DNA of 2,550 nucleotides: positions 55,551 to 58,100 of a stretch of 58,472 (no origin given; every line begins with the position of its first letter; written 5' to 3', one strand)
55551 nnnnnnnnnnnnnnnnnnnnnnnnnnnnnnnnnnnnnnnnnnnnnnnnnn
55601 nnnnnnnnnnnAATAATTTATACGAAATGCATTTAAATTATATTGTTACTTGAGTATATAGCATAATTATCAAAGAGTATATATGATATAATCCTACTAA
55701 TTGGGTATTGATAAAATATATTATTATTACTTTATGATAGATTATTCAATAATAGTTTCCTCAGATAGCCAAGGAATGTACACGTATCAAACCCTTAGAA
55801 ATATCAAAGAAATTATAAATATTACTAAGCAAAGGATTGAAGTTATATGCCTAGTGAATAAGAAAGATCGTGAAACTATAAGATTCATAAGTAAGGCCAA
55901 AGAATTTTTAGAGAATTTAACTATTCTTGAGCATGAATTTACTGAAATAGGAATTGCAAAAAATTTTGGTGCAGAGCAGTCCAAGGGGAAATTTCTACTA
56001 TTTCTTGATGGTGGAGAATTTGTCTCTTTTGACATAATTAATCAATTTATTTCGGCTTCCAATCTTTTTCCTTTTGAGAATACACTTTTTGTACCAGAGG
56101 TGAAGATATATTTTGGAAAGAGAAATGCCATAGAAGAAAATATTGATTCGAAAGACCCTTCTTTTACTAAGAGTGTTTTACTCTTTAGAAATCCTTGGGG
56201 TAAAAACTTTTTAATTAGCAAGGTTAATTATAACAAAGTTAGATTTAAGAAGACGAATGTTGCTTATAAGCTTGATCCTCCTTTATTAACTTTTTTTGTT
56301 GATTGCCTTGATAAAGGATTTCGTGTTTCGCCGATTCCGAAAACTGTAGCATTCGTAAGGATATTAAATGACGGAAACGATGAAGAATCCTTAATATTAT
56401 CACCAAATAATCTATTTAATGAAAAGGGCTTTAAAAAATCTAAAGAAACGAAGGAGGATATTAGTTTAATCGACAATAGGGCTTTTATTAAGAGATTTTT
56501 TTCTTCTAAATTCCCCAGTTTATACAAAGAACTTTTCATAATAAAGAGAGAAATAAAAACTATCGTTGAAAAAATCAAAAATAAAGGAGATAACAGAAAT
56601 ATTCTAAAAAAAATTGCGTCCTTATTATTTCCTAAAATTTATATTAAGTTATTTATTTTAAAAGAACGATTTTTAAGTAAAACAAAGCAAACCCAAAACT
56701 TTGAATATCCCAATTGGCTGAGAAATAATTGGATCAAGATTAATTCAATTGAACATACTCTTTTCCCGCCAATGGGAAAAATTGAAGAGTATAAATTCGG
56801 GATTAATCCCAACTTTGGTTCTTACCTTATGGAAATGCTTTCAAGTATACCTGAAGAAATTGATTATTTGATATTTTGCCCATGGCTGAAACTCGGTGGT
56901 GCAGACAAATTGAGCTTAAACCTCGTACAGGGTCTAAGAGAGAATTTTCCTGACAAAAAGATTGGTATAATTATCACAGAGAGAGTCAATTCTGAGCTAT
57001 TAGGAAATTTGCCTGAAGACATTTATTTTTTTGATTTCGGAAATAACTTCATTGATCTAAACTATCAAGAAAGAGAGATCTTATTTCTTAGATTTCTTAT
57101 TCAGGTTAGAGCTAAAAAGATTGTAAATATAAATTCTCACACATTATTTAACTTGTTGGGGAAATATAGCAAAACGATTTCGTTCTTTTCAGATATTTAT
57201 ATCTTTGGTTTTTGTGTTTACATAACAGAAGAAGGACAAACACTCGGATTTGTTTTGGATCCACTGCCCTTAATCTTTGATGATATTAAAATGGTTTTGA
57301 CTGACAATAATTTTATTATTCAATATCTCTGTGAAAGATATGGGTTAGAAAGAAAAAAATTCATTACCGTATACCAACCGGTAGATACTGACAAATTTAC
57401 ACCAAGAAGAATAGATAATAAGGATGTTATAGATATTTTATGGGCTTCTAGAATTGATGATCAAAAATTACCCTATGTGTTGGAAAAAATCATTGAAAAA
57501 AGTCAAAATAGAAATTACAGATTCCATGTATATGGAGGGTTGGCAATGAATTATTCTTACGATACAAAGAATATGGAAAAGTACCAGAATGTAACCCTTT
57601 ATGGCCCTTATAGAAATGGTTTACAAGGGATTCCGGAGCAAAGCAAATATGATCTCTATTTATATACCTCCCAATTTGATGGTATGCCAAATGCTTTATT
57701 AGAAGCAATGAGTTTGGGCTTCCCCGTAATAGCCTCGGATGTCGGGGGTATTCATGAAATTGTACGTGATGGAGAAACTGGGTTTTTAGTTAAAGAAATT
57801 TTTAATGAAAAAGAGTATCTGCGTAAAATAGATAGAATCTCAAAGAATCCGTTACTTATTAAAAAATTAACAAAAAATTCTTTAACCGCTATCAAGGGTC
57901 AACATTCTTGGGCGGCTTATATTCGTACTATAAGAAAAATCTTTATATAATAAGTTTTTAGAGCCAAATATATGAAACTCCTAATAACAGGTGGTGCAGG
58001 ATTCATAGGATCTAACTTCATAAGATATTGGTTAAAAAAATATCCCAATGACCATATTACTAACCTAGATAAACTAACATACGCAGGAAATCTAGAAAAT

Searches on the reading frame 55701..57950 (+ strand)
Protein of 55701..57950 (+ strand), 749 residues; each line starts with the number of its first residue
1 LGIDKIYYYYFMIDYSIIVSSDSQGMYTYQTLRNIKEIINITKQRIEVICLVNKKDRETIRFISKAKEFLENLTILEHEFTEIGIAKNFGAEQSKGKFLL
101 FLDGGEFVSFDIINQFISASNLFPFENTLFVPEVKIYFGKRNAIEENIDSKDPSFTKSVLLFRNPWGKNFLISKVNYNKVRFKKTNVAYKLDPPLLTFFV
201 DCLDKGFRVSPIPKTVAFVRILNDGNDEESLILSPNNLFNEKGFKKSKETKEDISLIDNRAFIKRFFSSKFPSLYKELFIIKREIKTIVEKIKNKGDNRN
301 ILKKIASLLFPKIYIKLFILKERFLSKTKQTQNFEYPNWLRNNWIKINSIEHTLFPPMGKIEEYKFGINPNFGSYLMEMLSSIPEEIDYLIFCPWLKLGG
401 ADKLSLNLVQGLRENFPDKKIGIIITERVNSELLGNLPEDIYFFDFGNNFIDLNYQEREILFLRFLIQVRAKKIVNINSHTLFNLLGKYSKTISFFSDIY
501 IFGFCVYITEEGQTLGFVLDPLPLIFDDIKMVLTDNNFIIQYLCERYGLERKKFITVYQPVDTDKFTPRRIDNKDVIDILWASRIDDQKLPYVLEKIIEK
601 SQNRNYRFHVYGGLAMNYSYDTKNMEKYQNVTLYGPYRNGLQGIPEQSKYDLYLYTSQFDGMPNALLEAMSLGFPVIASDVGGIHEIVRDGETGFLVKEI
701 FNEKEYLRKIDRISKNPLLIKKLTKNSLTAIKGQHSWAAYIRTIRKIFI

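Call 25: search_protein_families(library=ncbifam, proteins=[window:55701-57950:+], max_evalue=0.01)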
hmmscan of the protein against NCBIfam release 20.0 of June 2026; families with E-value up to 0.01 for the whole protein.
window:55701-57950:+ (749 aa): 27 families (the best 25 are shown)
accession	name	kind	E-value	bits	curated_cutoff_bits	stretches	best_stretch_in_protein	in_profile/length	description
NF038229.1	Glyco4_Geo_Pelo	equivalog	9.7e-16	57.7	400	1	649-742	237-327/338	GPMC system family 4 glycosyltransferase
TIGR03088.1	stp2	hypoth_equivalog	1.1e-15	57.6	409.05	1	649-748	272-370/374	TIGR03088 family PEP-CTERM/XrtA system glycosyltransferase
NF007396.0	PRK09922.1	equivalog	2.6e-14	52.9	385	1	546-718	152-328/361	lipopolysaccharide 1,6-galactosyltransferase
NF041876.1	EPS_EpsE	equivalog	8.5e-12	45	400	1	647-734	293-379/389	exopolysaccharide biosynthesis GT4 family glycosyltransferase EpsE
TIGR03999.1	thiol_BshA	equivalog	2.3e-11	43.2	273.7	1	649-742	272-364/375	N-acetyl-alpha-D-glucosaminyl L-malate synthase BshA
TIGR02149.1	glgA_Coryne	subfamily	3.3e-11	42.9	302.4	1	658-742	292-381/391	glycogen synthase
NF047880.1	glyco_SdgA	exception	3.5e-11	42.4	800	1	590-732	330-472/488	serine-aspartate repeat adhesin O-glycosyltransferase SdgA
TIGR04063.1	stp3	hypoth_equivalog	6.8e-09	35.1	442.05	1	667-748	312-392/397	TIGR04063 family PEP-CTERM/XrtA system glycosyltransferase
NF050063.1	ProtGlycPglJ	equivalog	1.1e-07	31.4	500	1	528-729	144-345/363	N-acetylgalactosamine-N,N'-diacetylbacillosaminyl-diphospho-undecaprenol 4-alpha-N-acetylgalactosaminyltransferase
NF038295.1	EPS_HpsP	equivalog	3.1e-07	29.7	550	1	573-744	204-380/388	hormogonium polysaccharide biosynthesis glycosyltransferase HpsP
TIGR03449.1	mycothiol_MshA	equivalog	3.3e-07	29.6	462.5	1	667-746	321-398/406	D-inositol-3-phosphate glycosyltransferase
TIGR02470.1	sucr_synth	equivalog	6e-07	28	810.4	1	653-742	647-739/784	sucrose synthase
NF047684.1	TeichurnBiosyTuaC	equivalog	9.4e-07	28.1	550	1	650-733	290-371/391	teichuronic acid biosynthesis protein TuaC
TIGR02472.1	sucr_P_syn_N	equivalog_domain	1.6e-06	27.2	576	1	664-743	355-433/439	sucrose-phosphate synthase, putative, glycosyltransferase domain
NF012028.0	PRK15484.1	subfamily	1.8e-06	27.3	618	1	651-739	278-366/380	lipopolysaccharide N-acetylglucosaminyltransferase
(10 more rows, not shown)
